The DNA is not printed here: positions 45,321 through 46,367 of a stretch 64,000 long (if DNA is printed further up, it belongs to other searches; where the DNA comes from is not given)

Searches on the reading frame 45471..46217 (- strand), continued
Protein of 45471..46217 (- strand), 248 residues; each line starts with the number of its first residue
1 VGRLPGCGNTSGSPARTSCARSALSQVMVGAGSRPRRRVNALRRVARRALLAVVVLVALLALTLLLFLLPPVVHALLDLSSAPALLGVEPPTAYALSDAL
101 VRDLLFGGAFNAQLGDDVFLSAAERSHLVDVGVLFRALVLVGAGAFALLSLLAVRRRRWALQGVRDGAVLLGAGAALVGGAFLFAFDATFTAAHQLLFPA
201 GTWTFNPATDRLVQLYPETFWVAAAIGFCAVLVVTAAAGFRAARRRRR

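Call 34: find_related_loci(query=A2, collection=genome_contigs, flank=8000)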
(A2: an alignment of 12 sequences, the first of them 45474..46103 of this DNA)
Query A2 (210 aa) in genome_contigs; peptide patterns used: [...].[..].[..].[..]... (x = any residue, [..] = any of these).
222 stretches matched a pattern; 205 encode a relative of the query (tblastn E <= 1e-3); the best 80 are kept; 80 distinct loci.
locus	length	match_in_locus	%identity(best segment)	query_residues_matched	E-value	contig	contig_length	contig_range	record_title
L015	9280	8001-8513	92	32-202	6e-89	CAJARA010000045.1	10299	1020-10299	MAG: uncultured Chloroflexi bacterium isolate Loc090519-8-7m_bin-2335 genome assembly, contig: bin-2335:045/158, whole g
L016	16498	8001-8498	92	32-197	5e-84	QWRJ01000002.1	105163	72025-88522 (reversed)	MAG: Candidatus Limnocylindrus sp. ZSMar2m-chloro-G89 ZSMar2m-G89-c2, whole genome shotgun sequence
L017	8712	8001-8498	94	32-197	1e-85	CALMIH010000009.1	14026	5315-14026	MAG TPA_asm: uncultured Chloroflexi bacterium isolate SRR6158312_bin.64_CONCOCT_v1.1_MAG genome assembly, contig: ERZ174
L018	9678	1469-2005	66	32-210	2e-70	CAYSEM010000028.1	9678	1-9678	MAG TPA_asm: uncultured Chloroflexota bacterium isolate SRP193358_co1_546 genome assembly, contig: NODE_21002_length_967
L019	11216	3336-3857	66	32-205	1e-66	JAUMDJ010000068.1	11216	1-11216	MAG: Chloroflexota bacterium isolate G_CHLO1 NODE_6913_length_11216_cov_36.126251, whole genome shotgun sequence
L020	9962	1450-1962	64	40-210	3e-64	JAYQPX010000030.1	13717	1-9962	MAG: Chloroflexota bacterium isolate SD3112_S42.metabat_2.016 NODE_1489_length_13717_cov_6.17346, whole genome shotgun s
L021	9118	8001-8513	64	40-210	5e-64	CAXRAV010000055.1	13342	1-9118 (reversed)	MAG: Candidatus Limnocylindrus sp. isolate CJ01B_2.76 genome assembly, contig: k141_464450, whole genome shotgun sequenc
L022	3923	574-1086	64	40-210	6e-64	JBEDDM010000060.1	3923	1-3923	MAG: Chloroflexota bacterium isolate NASQAN2014_185_A_bin.71 scaffold_011594, whole genome shotgun sequence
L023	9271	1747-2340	64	4-201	1e-63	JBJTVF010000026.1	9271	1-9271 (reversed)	MAG: Candidatus Limnocylindrus sp. isolate samp_4445_metabat2_123 samp_4445_543436, whole genome shotgun sequence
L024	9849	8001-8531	69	32-208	6e-62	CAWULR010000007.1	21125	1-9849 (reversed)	MAG: uncultured bacterium isolate SRR1522973_binner13_99_1705335405 genome assembly, contig: ERZ11849543.360, whole geno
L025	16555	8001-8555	57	25-209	3e-58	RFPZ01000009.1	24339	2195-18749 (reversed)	MAG: Candidatus Aquidulcis frankliniae isolate WB4_1_0576 contig_100_8, whole genome shotgun sequence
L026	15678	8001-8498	64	40-205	2e-54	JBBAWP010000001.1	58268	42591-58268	MAG: Candidatus Limnocylindrus sp. isolate EUL_352 ctg1-EUL_352, whole genome shotgun sequence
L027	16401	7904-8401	92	32-197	2e-74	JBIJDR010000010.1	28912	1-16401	MAG: Candidatus Limnocylindrus sp. isolate ME2006-08-22D15_3300044611_group2_bin90 Rohwer_bin1235_scaffold_369_c2, whole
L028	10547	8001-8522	61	32-205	4e-53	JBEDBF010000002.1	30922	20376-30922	MAG: Chloroflexota bacterium isolate NASQAN2014_035_F_bin.19 scaffold_21, whole genome shotgun sequence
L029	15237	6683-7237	58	25-209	3e-51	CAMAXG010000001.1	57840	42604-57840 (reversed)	MAG: Thermoflexus hugenholtzii JAD2 isolate MH-08apr19-222 genome assembly, contig: MH-08apr19-C1200, whole genome shotg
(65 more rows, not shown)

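Call 36: search_protein_families(library=pfam, proteins=[P0362, P0372, P0385, P0410, P0420, P0384, P0343, P0375, P0439, P0369], max_evalue=0.01)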
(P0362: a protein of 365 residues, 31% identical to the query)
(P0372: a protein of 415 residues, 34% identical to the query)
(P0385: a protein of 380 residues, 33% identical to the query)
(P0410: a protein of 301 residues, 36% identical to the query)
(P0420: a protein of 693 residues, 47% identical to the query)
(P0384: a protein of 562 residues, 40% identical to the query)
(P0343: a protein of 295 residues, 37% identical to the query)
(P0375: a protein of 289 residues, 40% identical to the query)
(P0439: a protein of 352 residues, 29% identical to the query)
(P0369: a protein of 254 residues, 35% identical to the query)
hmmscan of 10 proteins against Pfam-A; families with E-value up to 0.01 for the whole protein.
P0362 (365 aa): 1 family
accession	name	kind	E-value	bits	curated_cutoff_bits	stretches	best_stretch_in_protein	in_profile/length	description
PF07314.17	Lit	-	2.4e-17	64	24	1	182-332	28-176/176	Lipoprotein intramolecular transacylase Lit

P0372 (415 aa): 2 families
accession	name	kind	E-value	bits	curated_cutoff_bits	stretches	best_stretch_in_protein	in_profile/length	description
PF07314.17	Lit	-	1.3e-19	71.4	24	1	194-368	2-176/176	Lipoprotein intramolecular transacylase Lit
PF16995.10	tRNA-synt_2_TM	-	2.8e-06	27.7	26.8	1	282-334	105-152/215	Transmembrane region of lysyl-tRNA synthetase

P0385 (380 aa): 1 family
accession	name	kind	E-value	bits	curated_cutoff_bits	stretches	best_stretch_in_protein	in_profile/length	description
PF07314.17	Lit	-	9.5e-17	62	24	1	160-333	2-176/176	Lipoprotein intramolecular transacylase Lit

P0410 (301 aa): 1 family
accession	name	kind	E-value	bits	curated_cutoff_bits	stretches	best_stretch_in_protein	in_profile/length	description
PF07314.17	Lit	-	8.9e-15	55.6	24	1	110-266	24-176/176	Lipoprotein intramolecular transacylase Lit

P0420 (693 aa): 1 family
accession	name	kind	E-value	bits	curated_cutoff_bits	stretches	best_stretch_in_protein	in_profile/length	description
PF07314.17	Lit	-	4.7e-10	40.2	24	1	574-641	108-176/176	Lipoprotein intramolecular transacylase Lit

P0384 (562 aa): 1 family
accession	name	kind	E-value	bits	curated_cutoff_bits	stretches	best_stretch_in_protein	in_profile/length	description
PF07314.17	Lit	-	2.6e-13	50.8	24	1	49-192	39-176/176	Lipoprotein intramolecular transacylase Lit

P0343 (295 aa): 1 family
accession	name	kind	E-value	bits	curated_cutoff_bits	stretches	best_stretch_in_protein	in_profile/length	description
PF07314.17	Lit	-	1.4e-17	64.7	24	1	17-191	6-176/176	Lipoprotein intramolecular transacylase Lit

P0375 (289 aa): 1 family
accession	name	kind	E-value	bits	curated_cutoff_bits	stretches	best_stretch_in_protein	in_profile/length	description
PF07314.17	Lit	-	2.2e-16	60.9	24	1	32-210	2-176/176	Lipoprotein intramolecular transacylase Lit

P0439 (352 aa): 1 family
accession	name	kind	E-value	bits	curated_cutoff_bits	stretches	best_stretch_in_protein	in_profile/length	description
PF07314.17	Lit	-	1.8e-08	35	24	1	150-189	137-176/176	Lipoprotein intramolecular transacylase Lit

P0369 (254 aa): 3 families
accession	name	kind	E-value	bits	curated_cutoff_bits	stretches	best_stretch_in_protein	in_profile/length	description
PF07314.17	Lit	-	8.9e-21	75.1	24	1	12-207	2-176/176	Lipoprotein intramolecular transacylase Lit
PF18895.5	T4SS_pilin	-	0.0056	17.2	26.6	1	118-168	16-69/71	Type IV secretion system pilin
PF11139.14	SfLAP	-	0.0058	16.5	35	1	108-169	63-124/213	Sap, sulfolipid-1-addressing protein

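Call 57: predict_structure(alignment_id=A4)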
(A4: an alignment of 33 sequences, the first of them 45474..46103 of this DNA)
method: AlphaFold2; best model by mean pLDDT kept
length: 210 residues; sequences in the alignment: 33
mean_pLDDT: 89.2   pTM: 0.83
mean pLDDT of the five models: 89.2, 88.3, 84.1, 82.6, 81.6
residues with pLDDT >= 90: 123; 70-90: 77; 50-70: 10; < 50: 0
segments of 3 or more residues with pLDDT < 50: none
pLDDT, mean of each block of 10 residues (from residue 1): 82 91 95 98 95 98 96 94 92 94 95 88 84 86 83 84 67 90 92 91 76
secondary structure, 60 per line:
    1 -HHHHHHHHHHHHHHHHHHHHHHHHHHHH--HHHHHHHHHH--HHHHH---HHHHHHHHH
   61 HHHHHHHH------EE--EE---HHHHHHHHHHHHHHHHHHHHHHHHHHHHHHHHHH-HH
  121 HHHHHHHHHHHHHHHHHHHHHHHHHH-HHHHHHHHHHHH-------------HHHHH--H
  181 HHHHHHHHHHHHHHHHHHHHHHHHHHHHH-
elements in order: H2-29 H32-41 H44-48 H52-68 H84-117 H119-146 H148-159 H173-177 H180-209

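Call 60: fold_search(model_id=the predicted structure, library=pdb)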
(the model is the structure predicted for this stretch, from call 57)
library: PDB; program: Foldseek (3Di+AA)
matches with E <= 10: 94; with E <= 0.001: 6
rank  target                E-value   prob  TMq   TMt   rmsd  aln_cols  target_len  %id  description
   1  7b0p_A                2.6e-06  1.00  0.84  0.79   2.7       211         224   18  In meso structure of the membrane integral lipoprotein intramolecular transacylase Lit from Bacillus cereus in space g (released 2021-05-26)
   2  7b0p_B                7.3e-06  1.00  0.80  0.79   3.3       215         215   19  In meso structure of the membrane integral lipoprotein intramolecular transacylase Lit from Bacillus cereus in space g (released 2021-05-26)
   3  7b0o_A                8.4e-06  1.00  0.74  0.72   3.9       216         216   18  In meso structure of the membrane integral lipoprotein intramolecular transacylase Lit from Bacillus cereus in space g (released 2021-05-26)
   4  7b0r                  2.9e-05  1.00  0.59  0.56   6.0       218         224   18  In meso structure of the membrane integral lipoprotein intramolecular transacylase Lit from Bacillus cereus with H85R mu (released 2021-05-26)
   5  7b0o_B                3.2e-05  1.00  0.81  0.80   3.0       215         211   19  In meso structure of the membrane integral lipoprotein intramolecular transacylase Lit from Bacillus cereus in space g (released 2021-05-26)
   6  7b0q                  8.7e-05  1.00  0.63  0.61   5.2       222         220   19  In meso structure of the membrane integral lipoprotein intramolecular transacylase Lit from Bacillus cereus with H85A mu (released 2021-05-26)
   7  7o12_E                7.9e-01  0.08  0.15  0.14  20.5       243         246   22  ABC transporter NosDFY, AMPPNP-bound in GDN (released 2022-04-13)
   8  9iqv_B                8.3e-01  0.20  0.24  0.20  18.0       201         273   14  Cryo-EM structure of MT3-alpha1AAR (released 2025-07-23)
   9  8a6m_MODEL_1_A        1.9e+00  0.18  0.24  0.30  12.2       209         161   15  Phosphatidylserine-dependent synaptic vesicle membrane sculpting by synaptogyrin (released 2023-05-24)
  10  5zdp_D                2.1e+00  0.07  0.17  0.14  15.1       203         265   10  Crystal structure of cyanide-insensitive alternative oxidase from Trypanosoma brucei with ferulenol (released 2019-02-27)
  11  5jjn_C                2.8e+00  0.06  0.16  0.15  17.8       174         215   17  Structure of the SRII/HtrII(G83F) Complex in P212121 space group ("V" shape) (released 2017-02-15)
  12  8xn1_A                3.1e+00  0.07  0.20  0.14  21.9       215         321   14  Cryo-EM structure of human ZnT3, in the presence of zinc, determined in an inward-facing conformation (released 2024-10-30)
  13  5sv0_B                3.3e+00  0.08  0.23  0.22  26.5       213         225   13  Structure of the ExbB/ExbD complex from E. coli at pH 7.0 (released 2016-09-28)
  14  5azd_D                3.4e+00  0.06  0.19  0.17  22.0       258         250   15  Crystal structure of thermophilic rhodopsin. (released 2016-04-27)
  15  8wdf                  3.4e+00  0.04  0.17  0.14  25.1       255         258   14  Chemoreceptor PilJ from Pseudomonas aeruginosa PA14 (released 2024-07-24)
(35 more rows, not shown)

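Call 62: list_cluster_members(proteins=[P0317, P0318, P0322, P0324, P0334, P0347, P0396, P0402, P0406, P0437])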
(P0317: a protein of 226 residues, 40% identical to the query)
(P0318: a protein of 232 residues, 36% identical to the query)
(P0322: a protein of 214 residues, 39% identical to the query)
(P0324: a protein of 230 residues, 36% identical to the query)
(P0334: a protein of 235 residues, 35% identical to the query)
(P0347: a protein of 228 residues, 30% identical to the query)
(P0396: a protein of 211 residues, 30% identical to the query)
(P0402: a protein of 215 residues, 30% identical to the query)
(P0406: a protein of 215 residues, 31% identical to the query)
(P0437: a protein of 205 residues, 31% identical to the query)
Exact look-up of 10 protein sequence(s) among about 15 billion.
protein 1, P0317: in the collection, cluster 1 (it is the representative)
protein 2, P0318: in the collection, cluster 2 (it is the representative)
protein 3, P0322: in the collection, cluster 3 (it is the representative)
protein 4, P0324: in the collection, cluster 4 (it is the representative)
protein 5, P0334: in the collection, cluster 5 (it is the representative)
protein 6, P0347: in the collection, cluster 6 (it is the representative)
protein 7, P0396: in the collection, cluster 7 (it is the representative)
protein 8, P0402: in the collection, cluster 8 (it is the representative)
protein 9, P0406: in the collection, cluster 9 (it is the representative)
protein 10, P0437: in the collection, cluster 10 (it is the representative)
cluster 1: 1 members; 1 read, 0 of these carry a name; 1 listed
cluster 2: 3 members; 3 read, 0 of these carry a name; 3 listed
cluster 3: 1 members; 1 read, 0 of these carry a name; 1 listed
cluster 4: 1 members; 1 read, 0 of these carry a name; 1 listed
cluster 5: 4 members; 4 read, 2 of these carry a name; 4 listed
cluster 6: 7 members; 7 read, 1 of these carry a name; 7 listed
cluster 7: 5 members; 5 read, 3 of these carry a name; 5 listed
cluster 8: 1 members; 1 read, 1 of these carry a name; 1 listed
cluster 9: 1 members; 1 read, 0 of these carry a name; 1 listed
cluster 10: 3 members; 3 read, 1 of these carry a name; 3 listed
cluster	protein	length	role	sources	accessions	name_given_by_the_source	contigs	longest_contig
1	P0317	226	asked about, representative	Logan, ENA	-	-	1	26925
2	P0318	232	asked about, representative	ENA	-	-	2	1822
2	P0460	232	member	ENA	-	-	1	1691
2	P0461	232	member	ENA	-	-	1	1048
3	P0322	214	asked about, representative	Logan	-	-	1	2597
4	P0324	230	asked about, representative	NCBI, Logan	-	-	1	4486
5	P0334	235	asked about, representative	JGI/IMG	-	integral membrane protein (TIGR01906 family)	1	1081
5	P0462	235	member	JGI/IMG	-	integral membrane protein (TIGR01906 family)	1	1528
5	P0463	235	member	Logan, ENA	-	-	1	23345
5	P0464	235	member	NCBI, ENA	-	-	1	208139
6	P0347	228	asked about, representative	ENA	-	-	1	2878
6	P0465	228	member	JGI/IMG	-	integral membrane protein (TIGR01906 family)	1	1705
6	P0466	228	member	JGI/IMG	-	-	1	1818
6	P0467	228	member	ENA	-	-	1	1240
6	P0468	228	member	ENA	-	-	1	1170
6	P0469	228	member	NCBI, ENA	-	-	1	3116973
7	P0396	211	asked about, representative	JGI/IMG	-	integral membrane protein (TIGR01906 family)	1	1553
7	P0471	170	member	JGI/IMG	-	integral membrane protein (TIGR01906 family)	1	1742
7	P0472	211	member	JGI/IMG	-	integral membrane protein (TIGR01906 family)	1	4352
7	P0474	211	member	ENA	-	-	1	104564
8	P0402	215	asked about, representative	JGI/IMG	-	integral membrane protein (TIGR01906 family)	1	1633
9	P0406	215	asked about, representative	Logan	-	-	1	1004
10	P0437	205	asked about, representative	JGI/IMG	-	-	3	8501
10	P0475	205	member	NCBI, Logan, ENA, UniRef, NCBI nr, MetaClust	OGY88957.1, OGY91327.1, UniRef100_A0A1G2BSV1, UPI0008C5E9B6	MAG: hypothetical protein A3B30_04015 [Candidatus Komeilibacteria bacterium ... | TIGR01906 family membrane protein n=2 Tax=Candidatus Komeiliibacteriota TaxID=1817908 ... | MAG: hypothetical protein A2677_00715 [Candidatus Komeilibacteria bacterium ...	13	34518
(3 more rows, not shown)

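Call 63: find_encoding_contigs(protein=P0469, flank=5000, max_places=1)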
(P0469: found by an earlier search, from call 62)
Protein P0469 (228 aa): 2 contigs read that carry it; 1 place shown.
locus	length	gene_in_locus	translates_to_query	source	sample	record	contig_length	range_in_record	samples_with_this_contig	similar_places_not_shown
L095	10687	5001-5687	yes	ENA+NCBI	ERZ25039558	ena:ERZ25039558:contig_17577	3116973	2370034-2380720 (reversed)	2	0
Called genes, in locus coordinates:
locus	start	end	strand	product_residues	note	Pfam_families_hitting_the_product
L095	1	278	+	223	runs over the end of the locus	PF00230:MIP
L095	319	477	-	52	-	-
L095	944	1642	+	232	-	PF03358:FMN_red, PF02525:Flavodoxin_2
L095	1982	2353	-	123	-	PF07366:SnoaL, PF14534:DUF4440, PF12680:SnoaL_2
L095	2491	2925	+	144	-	PF12680:SnoaL_2 (faint)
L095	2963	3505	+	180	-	PF00583:Acetyltransf_1, PF13673:Acetyltransf_10, PF08445:FR47, PF13508:Acetyltransf_7, PF14542:Acetyltransf_CG (weak)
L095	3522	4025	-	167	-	PF00300:His_Phos_1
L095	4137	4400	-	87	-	PF04226:Transgly_assoc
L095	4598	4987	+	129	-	PF14229:DUF4332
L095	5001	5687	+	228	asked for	PF07314:Lit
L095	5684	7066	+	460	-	PF03453:MoeA_N, PF00994:MoCF_biosynth, PF03454:MoeA_C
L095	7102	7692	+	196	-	PF01967:MoaC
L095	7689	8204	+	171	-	PF00994:MoCF_biosynth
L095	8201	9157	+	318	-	-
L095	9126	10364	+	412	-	PF13183:Fer4_8 (faint), PF13187:Fer4_9 (faint), PF02754:CCG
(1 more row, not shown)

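Call 64: find_encoding_contigs(protein=P0475, flank=4000, max_places=2)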
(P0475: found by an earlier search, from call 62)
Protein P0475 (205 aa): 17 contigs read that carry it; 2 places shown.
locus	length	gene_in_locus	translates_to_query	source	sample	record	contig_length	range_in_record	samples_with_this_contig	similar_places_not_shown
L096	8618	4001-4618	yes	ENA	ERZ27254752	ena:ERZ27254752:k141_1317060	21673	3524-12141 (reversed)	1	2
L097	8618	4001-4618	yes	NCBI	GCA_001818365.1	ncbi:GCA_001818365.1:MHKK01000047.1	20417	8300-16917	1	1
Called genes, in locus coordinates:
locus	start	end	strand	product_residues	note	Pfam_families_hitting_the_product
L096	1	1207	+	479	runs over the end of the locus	-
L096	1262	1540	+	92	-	-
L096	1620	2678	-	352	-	-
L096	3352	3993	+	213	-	PF09335:VTT_dom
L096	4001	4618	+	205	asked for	PF07314:Lit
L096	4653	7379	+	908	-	PF00690:Cation_ATPase_N, PF00122:E1-E2_ATPase, PF00702:Hydrolase, PF13246:Cation_ATPase, PF08282:Hydrolase_3 (faint), PF00689:Cation_ATPase_C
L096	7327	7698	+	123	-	PF01329:Pterin_4a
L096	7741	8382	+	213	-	PF01135:PCMT, PF13847:Methyltransf_31 (weak)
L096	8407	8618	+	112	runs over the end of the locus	PF04892:VanZ-LLP1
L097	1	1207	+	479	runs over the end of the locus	-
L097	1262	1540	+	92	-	-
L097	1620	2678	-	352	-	-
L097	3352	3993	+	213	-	PF09335:VTT_dom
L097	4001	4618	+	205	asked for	PF07314:Lit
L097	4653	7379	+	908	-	PF00690:Cation_ATPase_N, PF00122:E1-E2_ATPase, PF00702:Hydrolase, PF13246:Cation_ATPase, PF08282:Hydrolase_3 (faint), PF00689:Cation_ATPase_C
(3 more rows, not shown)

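Call 65: find_encoding_contigs(protein=P0474, flank=4000, max_places=1)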
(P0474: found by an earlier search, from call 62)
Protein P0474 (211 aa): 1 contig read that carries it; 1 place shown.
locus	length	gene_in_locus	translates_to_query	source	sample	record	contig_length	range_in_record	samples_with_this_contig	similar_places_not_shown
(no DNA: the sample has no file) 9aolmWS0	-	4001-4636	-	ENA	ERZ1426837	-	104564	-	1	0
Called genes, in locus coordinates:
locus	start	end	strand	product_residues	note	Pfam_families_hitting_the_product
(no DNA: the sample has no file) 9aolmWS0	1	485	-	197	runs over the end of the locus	PF08534:Redoxin, PF00578:AhpC-TSA, PF13098:Thioredoxin_2 (weak), PF13905:Thioredoxin_8 (weak)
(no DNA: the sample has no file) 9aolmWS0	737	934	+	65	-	-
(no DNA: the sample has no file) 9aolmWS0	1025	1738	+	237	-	PF00072:Response_reg, PF00486:Trans_reg_C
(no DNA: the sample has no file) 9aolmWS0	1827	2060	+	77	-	-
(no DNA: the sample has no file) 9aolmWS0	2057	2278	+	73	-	PF04945:YHS (weak)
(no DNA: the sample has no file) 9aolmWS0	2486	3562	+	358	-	PF01790:LGT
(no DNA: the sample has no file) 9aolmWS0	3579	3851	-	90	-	-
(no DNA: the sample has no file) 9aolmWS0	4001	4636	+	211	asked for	PF07314:Lit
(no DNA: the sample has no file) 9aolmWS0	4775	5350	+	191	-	-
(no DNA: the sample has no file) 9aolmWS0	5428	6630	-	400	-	-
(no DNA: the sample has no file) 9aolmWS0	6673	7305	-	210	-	PF01545:Cation_efflux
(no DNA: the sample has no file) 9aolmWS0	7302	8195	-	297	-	PF01545:Cation_efflux, PF16916:ZT_dimer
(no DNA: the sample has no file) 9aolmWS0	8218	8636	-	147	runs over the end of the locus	PF13473:Cupredoxin_1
